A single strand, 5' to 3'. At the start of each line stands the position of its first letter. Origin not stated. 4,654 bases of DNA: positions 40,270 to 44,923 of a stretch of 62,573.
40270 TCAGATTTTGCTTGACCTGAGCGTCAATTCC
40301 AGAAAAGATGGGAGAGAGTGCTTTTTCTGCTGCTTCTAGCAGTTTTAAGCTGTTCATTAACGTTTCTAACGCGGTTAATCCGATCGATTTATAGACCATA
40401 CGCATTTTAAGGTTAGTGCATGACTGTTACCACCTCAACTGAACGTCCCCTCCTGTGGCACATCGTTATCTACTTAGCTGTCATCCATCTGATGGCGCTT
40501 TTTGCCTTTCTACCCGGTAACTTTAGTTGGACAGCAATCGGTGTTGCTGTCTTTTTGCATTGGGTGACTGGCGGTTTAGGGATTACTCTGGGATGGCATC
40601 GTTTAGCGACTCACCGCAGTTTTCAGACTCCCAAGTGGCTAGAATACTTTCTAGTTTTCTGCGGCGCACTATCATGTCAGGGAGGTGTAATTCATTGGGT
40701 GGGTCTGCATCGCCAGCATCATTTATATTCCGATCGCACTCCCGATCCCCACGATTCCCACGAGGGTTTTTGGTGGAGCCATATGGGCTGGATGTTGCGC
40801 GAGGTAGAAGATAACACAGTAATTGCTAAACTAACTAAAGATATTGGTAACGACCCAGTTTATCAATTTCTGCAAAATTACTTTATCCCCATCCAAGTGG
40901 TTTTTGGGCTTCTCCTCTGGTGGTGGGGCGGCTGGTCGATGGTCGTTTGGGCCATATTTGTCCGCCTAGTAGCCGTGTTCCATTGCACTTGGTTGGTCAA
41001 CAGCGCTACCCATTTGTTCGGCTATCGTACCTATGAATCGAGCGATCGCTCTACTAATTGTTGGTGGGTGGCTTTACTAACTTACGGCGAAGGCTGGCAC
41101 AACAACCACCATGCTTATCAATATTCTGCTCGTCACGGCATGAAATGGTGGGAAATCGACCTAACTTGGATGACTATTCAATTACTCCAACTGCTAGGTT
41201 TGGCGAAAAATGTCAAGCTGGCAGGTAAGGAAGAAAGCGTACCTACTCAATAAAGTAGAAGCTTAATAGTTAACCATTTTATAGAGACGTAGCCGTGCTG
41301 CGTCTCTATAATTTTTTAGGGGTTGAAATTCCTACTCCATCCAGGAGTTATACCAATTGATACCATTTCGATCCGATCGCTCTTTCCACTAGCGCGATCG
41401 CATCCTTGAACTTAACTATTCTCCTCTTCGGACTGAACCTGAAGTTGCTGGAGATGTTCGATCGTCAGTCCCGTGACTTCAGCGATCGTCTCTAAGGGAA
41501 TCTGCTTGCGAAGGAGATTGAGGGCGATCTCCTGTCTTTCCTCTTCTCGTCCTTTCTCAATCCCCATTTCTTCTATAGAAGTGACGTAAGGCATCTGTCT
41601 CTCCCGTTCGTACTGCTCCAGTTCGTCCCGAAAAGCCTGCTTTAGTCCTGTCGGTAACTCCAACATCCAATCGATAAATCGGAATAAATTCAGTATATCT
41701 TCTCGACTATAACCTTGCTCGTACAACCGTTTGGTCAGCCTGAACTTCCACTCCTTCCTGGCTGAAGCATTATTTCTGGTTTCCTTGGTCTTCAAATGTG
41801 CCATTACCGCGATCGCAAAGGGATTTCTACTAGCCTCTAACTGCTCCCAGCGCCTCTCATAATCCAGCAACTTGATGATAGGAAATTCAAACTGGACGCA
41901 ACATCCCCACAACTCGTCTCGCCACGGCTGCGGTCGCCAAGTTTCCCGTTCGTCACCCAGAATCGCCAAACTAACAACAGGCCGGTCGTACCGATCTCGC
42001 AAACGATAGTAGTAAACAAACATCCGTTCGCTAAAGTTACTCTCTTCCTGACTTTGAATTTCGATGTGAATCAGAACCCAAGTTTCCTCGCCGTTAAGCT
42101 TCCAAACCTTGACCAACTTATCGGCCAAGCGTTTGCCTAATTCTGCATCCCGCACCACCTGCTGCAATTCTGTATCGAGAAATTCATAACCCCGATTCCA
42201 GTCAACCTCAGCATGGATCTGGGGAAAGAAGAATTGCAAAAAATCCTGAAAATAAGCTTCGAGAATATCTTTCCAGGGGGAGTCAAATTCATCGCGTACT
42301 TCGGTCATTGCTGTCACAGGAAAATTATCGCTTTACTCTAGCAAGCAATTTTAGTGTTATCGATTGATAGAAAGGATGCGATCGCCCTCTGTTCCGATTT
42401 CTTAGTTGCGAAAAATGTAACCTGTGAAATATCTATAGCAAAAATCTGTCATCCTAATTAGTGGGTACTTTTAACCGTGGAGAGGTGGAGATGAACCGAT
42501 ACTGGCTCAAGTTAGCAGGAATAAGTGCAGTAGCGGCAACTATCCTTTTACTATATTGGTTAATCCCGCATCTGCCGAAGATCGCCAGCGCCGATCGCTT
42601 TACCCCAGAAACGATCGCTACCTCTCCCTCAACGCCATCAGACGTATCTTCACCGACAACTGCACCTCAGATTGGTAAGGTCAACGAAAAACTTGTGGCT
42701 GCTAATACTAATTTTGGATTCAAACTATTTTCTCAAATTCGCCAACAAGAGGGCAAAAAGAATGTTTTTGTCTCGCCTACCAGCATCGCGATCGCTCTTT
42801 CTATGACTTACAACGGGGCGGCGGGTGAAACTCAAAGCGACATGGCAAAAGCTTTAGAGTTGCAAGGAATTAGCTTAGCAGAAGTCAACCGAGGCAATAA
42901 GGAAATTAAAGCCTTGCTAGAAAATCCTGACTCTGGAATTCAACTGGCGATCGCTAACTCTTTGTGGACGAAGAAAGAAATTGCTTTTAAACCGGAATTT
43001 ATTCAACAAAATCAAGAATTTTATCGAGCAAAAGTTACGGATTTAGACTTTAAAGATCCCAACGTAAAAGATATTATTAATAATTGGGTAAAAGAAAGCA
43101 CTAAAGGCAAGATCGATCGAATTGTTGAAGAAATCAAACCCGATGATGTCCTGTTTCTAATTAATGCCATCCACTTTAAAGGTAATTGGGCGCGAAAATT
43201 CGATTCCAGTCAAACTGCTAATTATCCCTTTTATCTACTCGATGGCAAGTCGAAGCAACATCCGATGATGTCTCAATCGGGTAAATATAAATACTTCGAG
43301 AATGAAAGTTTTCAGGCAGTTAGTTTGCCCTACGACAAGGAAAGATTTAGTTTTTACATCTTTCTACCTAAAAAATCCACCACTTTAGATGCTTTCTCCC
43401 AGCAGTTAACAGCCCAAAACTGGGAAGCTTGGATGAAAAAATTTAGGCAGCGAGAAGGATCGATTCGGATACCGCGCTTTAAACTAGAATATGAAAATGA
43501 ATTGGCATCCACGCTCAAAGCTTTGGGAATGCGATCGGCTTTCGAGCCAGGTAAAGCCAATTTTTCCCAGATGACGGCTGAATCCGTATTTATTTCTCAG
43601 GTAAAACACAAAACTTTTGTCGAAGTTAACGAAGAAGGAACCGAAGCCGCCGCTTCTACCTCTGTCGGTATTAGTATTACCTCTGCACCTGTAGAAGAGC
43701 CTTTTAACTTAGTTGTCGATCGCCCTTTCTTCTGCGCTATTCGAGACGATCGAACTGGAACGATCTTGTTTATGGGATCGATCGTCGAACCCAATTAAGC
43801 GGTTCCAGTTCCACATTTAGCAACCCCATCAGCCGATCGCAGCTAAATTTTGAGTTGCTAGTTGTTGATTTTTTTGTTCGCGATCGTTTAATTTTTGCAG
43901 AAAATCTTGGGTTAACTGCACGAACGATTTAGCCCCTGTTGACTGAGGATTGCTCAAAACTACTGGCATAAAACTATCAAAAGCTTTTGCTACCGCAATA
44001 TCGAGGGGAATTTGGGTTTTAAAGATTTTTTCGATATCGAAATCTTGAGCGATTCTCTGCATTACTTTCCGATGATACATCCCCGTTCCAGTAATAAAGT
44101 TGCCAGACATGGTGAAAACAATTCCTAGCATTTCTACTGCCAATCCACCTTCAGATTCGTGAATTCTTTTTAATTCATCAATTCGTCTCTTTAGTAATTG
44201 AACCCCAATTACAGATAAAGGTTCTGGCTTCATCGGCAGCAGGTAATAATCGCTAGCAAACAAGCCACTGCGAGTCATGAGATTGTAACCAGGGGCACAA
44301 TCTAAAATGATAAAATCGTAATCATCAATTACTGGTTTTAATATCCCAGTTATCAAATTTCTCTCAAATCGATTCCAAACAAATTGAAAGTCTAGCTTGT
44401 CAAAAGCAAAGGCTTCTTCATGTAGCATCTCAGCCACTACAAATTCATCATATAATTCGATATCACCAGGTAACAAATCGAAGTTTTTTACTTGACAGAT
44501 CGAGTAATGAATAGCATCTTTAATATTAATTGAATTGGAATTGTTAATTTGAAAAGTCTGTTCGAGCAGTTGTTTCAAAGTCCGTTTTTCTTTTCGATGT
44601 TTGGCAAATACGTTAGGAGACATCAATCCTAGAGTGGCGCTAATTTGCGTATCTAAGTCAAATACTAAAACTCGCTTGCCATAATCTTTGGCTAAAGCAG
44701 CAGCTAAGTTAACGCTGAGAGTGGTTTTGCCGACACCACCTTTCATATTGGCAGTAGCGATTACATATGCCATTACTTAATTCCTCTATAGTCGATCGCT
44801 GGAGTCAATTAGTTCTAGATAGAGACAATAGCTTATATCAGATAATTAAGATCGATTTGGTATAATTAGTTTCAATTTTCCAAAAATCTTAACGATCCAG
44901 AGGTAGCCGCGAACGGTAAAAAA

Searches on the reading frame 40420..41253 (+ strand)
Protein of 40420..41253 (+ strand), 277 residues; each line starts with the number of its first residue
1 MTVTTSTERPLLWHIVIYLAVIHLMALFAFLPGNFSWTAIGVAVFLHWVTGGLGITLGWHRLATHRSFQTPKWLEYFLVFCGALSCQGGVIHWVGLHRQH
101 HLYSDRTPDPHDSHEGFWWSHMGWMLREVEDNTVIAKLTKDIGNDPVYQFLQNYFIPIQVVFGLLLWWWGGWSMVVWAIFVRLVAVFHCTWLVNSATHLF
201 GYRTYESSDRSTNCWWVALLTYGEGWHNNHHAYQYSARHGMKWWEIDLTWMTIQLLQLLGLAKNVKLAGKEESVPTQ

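Call 59: search_protein_families(library=pfam, proteins=[window:40420-41253:+], max_evalue=0.00001)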
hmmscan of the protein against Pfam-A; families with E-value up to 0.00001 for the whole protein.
window:40420-41253:+ (277 aa): 1 family
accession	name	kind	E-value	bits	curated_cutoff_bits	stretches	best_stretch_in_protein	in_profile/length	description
PF00487.30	FA_desaturase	-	2.9e-18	67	29.7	1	36-249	2-234/253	Fatty acid desaturase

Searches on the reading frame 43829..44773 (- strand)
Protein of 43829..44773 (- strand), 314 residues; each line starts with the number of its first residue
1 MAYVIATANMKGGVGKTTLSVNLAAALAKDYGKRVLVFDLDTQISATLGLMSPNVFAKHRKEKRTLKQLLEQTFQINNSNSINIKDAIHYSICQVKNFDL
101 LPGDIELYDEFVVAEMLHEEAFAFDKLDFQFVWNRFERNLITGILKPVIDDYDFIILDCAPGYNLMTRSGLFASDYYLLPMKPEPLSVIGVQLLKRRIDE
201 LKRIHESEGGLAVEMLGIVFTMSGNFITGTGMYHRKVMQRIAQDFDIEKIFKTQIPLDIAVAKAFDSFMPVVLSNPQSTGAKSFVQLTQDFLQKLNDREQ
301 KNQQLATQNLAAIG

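Call 59: search_protein_families(library=pfam, proteins=[window:43829-44773:-], max_evalue=0.00001)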
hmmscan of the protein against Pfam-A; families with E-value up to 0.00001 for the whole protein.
window:43829-44773:- (314 aa): 4 families
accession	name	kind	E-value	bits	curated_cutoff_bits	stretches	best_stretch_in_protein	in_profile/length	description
PF13614.12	AAA_31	-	3.1e-37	128.6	27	1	4-203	3-169/177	AAA domain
PF01656.29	CbiA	-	1e-20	74.4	25.4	1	5-271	1-125/125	CobQ/CobB/MinD/ParA nucleotide binding domain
PF10609.15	ParA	-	1.5e-13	51.2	27.1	1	3-42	4-42/246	NUBPL iron-transfer P-loop NTPase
PF09140.17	MipZ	-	1.2e-08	35.1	20.7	1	3-89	1-83/262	ATPase MipZ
